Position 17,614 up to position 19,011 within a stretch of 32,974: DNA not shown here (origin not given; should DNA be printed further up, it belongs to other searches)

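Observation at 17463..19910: ACP followed directly by two tandem paralogous radical SAM enzymes with a shared CC-x5/6-C-x2-C C-terminal motif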

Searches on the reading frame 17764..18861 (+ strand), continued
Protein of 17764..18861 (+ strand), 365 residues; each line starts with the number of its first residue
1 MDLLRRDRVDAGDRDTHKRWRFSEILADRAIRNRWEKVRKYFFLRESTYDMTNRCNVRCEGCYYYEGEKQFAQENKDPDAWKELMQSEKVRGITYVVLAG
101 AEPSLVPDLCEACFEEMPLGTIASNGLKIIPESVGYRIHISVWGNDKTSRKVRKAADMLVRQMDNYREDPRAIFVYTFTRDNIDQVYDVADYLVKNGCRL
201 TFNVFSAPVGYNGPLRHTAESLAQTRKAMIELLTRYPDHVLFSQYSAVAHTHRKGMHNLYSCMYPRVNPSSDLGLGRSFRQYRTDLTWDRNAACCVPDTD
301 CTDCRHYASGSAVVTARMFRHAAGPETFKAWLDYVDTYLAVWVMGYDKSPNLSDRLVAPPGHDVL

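Call 75: find_encoding_contigs(protein=P0503, flank=10000, max_places=1)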
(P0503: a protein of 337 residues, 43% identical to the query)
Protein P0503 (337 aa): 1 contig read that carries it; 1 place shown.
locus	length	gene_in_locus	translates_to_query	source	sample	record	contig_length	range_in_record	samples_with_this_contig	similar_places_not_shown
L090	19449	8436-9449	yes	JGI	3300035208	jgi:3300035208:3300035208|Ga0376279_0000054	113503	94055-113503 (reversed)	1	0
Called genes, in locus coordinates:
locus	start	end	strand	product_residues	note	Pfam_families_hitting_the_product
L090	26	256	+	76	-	PF02367:TsaE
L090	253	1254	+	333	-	PF03706:LPG_synthase_TM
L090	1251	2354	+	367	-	PF13439:Glyco_transf_4, PF13579:Glyco_trans_4_4 (weak), PF00534:Glycos_transf_1, PF13692:Glyco_trans_1_4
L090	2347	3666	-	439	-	PF03415:Peptidase_C11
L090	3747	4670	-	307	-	PF01479:S4, PF00849:PseudoU_synth_2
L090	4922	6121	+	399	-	PF25175:Beta-prop_WDR5, PF24807:WD40_CDC20-Fz, PF20426:NBCH_WD40, PF23414:Beta-prop_EML_2, PF24814:WD40_Prp19, PF24817:WD40_WDHD1_1st, PF25168:Beta-prop_WDR36-Utp21_2nd, PF25173:Beta-prop_WDR3_1st, +23 more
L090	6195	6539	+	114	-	-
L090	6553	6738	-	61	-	-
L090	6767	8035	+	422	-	PF09587:PGA_cap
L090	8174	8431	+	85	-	PF00550:PP-binding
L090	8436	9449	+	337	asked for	PF04055:Radical_SAM (weak)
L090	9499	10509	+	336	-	PF04055:Radical_SAM (weak)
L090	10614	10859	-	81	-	-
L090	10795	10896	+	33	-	-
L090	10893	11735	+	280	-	-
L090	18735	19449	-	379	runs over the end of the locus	PF04055:Radical_SAM, PF13186:SPASM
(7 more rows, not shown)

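Call 87: find_related_loci(query=A5, collection=metagenome_contigs, flank=4000)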
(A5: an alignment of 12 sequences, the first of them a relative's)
Query A5 (333 aa) in metagenome_contigs; peptide patterns used: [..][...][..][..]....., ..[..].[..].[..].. (x = any residue, [..] = any of these).
600 stretches matched a pattern (row limit reached: there are more); 442 encode a relative of the query (tblastn E <= 1e-3); the best 80 are kept; 80 distinct loci.
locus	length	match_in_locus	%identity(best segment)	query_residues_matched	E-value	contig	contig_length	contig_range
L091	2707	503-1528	45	1-332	2e-104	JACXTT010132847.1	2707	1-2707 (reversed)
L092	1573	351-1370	47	1-333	2e-106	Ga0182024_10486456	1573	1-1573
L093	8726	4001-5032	44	1-333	6e-99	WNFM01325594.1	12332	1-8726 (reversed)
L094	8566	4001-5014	45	5-332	4e-96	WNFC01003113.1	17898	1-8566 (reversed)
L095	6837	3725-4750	45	1-332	6e-96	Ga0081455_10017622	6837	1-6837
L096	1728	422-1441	46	1-332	4e-102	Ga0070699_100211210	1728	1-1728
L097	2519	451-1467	44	5-333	1e-98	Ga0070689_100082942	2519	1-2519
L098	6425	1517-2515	44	2-331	8e-95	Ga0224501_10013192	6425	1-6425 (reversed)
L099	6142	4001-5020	45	1-332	6e-95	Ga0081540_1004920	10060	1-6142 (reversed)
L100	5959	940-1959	45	1-332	4e-95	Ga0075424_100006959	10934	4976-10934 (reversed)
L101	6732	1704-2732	44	1-333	6e-95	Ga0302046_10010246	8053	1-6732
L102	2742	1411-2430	45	1-332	9e-97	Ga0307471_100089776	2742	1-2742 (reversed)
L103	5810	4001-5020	44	1-332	6e-94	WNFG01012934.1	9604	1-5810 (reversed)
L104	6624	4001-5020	44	1-332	9e-94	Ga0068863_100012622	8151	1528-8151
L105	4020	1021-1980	45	7-325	3e-94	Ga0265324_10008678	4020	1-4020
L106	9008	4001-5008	47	7-333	9e-94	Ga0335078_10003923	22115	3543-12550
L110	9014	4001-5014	43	3-332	2e-93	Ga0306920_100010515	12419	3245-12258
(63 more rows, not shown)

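Call 92: search_protein_families(library=pfam, proteins=[L106:20-1456:+, L106:1475-2167:+, L106:2369-3619:+, L106:3688-3945:+, L106:5094-5981:+, L106:5968-6963:+, L106:6975-8234:-, L110:1534-3045:-, L110:5038-8985:-, L110:3697-3987:+], max_evalue=0.001)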
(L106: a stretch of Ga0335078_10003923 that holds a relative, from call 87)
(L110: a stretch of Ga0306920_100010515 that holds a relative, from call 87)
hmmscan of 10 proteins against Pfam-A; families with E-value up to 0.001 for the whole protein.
L106:20-1456:+ (478 aa): 1 family
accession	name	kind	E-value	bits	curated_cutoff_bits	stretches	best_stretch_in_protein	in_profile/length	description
PF00501.34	AMP-binding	-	5.5e-38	131.2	29.9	1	5-340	39-380/384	AMP-binding enzyme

L106:1475-2167:+ (230 aa): 1 family
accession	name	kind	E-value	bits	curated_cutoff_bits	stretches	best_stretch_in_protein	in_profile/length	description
PF01553.26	Acyltransferase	-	5.5e-20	72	23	1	41-164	4-132/132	Acyltransferase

L106:2369-3619:+ (416 aa): 4 families
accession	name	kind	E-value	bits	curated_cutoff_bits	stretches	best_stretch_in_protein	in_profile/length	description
PF02801.28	Ketoacyl-synt_C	-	1.5e-28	99.7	20.8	1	263-372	3-117/119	Beta-ketoacyl synthase, C-terminal domain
PF00109.32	ketoacyl-synt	-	3.2e-27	96.2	20.8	1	1-251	1-250/252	Beta-ketoacyl synthase, N-terminal domain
PF00108.29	Thiolase_N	-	0.00019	21.3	26.4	1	144-191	64-113/260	Thiolase, N-terminal domain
PF08545.16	ACP_syn_III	-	0.00063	20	24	0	159-191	3-35/80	3-Oxoacyl-[acyl-carrier-protein (ACP)] synthase III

L106:3688-3945:+ (85 aa): 1 family
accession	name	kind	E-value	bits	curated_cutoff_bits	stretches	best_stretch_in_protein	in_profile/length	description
PF00550.31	PP-binding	-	1.4e-06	28.9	20.8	1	27-68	16-57/67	Phosphopantetheine attachment site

L106:5094-5981:+ (295 aa): 1 family
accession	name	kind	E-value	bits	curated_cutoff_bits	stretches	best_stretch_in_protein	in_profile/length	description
PF00487.30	FA_desaturase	-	1.9e-19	70.8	29.7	1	37-238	1-227/253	Fatty acid desaturase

L106:5968-6963:+ (331 aa): 3 families
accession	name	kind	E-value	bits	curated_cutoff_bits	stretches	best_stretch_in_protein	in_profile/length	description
PF08541.16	ACP_syn_III_C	-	5.1e-34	116.7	26.6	1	242-330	1-89/90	3-Oxoacyl-[acyl-carrier-protein (ACP)] synthase III C terminal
PF08545.16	ACP_syn_III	-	2e-18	66.5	24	1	117-189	6-80/80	3-Oxoacyl-[acyl-carrier-protein (ACP)] synthase III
PF00108.29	Thiolase_N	-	0.00021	21.2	26.4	1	39-150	6-118/260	Thiolase, N-terminal domain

L106:6975-8234:- (419 aa): 1 family
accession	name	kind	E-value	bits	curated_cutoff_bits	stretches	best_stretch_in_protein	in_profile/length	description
PF03372.29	Exo_endo_phos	-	2.8e-09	37.5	24.5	1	99-274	3-157/225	Endonuclease/Exonuclease/phosphatase family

L110:1534-3045:- (503 aa): 1 family
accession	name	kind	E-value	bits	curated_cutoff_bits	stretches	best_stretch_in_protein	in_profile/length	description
PF18313.7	TLP1_add_C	-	1.1e-09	38.5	26.1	1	416-490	8-79/83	Thiolase-like protein type 1 additional C-terminal domain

L110:5038-8985:- (1315 aa): 8 families
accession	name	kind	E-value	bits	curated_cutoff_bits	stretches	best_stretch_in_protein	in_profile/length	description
PF00069.31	Pkinase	-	4.3e-39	134.9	31.7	1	173-420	6-253/263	Protein kinase domain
PF07714.23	PK_Tyr_Ser-Thr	-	2.6e-24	86.4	23.1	1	173-418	6-248/258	Protein tyrosine and serine/threonine kinase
PF05729.18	NACHT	-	2.5e-07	31.1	26.7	1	511-669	9-161/167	NACHT domain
PF13424.12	TPR_12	-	2.6e-06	28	30.1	0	1143-1206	8-73/77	Tetratricopeptide repeat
PF07719.23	TPR_2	-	1.7e-05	25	27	0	1219-1248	2-31/34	Tetratricopeptide repeat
PF01636.29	APH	-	6.9e-05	23.2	23.2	0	287-317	170-197/239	Phosphotransferase enzyme family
PF17667.7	Pkinase_fungal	-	0.00023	20.5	24.1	1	278-361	298-379/387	Fungal protein kinase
PF13191.12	AAA_16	-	0.00051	21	32.6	0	483-604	2-143/167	AAA ATPase domain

L110:3697-3987:+ (96 aa): 2 families
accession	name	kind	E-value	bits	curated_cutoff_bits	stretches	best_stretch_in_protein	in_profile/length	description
PF00550.31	PP-binding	-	2.2e-11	44.3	20.8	1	33-88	13-67/67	Phosphopantetheine attachment site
PF14573.12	PP-binding_2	-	3.8e-05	24.3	32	1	48-91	44-87/96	Acyl-carrier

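Call 96: list_cluster_members(proteins=[window:17764-18861:+, window:18912-19910:+, P0241, P0320, P0448, P0468, P0521, P0436, P0424, P0431])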
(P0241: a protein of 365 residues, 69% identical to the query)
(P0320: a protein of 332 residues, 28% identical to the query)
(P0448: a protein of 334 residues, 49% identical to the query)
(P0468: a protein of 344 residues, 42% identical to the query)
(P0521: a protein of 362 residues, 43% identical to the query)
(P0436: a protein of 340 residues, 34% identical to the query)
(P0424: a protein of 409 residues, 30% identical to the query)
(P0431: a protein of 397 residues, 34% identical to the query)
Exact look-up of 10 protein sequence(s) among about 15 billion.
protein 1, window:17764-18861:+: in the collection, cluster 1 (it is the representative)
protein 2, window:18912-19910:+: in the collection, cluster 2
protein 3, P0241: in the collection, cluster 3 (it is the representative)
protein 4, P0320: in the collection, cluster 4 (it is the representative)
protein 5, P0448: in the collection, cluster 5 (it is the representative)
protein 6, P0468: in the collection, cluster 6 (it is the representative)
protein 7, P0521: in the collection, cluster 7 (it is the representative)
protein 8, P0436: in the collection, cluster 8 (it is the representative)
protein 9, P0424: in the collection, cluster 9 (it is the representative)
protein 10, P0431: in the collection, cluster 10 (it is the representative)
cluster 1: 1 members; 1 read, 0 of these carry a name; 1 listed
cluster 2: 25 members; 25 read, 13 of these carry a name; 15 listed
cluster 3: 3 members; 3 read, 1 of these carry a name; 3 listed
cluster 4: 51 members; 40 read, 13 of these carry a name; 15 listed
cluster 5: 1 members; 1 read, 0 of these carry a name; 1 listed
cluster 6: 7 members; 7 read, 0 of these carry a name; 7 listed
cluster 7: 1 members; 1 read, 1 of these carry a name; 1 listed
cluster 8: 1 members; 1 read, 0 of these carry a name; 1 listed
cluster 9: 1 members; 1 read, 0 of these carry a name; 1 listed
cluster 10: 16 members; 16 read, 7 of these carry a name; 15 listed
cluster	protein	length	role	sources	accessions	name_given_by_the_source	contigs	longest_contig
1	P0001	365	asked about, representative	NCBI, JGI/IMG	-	-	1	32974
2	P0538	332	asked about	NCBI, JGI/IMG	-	-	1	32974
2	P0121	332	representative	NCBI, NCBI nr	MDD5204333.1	MAG: 4Fe-4S cluster-binding domain-containing protein [Desulfobacterales bacterium] | 4Fe-4S cluster-binding domain-containing protein [Desulfobacterales bacterium]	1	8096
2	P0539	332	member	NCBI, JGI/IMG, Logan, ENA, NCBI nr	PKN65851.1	MAG: radical SAM protein [Deltaproteobacteria bacterium HGW-Deltaproteobacteria-15] | MoaA/NifB/PqqE/SkfB family radical SAM enzyme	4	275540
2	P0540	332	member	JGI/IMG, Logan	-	MoaA/NifB/PqqE/SkfB family radical SAM enzyme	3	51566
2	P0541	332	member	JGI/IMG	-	MoaA/NifB/PqqE/SkfB family radical SAM enzyme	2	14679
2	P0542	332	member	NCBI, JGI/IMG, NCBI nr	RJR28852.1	MAG: radical SAM protein [Desulfobacteraceae bacterium]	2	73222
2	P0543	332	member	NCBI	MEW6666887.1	MAG: radical SAM protein [Thermodesulfobacteriota bacterium]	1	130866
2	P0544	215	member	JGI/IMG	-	hypothetical protein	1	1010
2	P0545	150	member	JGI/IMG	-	hypothetical protein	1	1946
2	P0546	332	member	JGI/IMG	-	MoaA/NifB/PqqE/SkfB family radical SAM enzyme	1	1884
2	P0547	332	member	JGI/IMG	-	MoaA/NifB/PqqE/SkfB family radical SAM enzyme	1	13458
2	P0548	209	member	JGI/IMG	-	hypothetical protein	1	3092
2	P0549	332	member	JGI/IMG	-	MoaA/NifB/PqqE/SkfB family radical SAM enzyme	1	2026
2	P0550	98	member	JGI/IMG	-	hypothetical protein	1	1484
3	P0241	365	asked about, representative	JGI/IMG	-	-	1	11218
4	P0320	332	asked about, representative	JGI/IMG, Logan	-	-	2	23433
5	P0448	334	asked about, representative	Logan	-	-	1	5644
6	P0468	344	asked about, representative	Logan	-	-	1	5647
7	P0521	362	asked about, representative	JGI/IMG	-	organic radical activating enzyme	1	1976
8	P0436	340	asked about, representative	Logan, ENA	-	-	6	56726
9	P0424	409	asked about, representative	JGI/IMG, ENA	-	-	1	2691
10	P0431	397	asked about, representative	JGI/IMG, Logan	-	hypothetical protein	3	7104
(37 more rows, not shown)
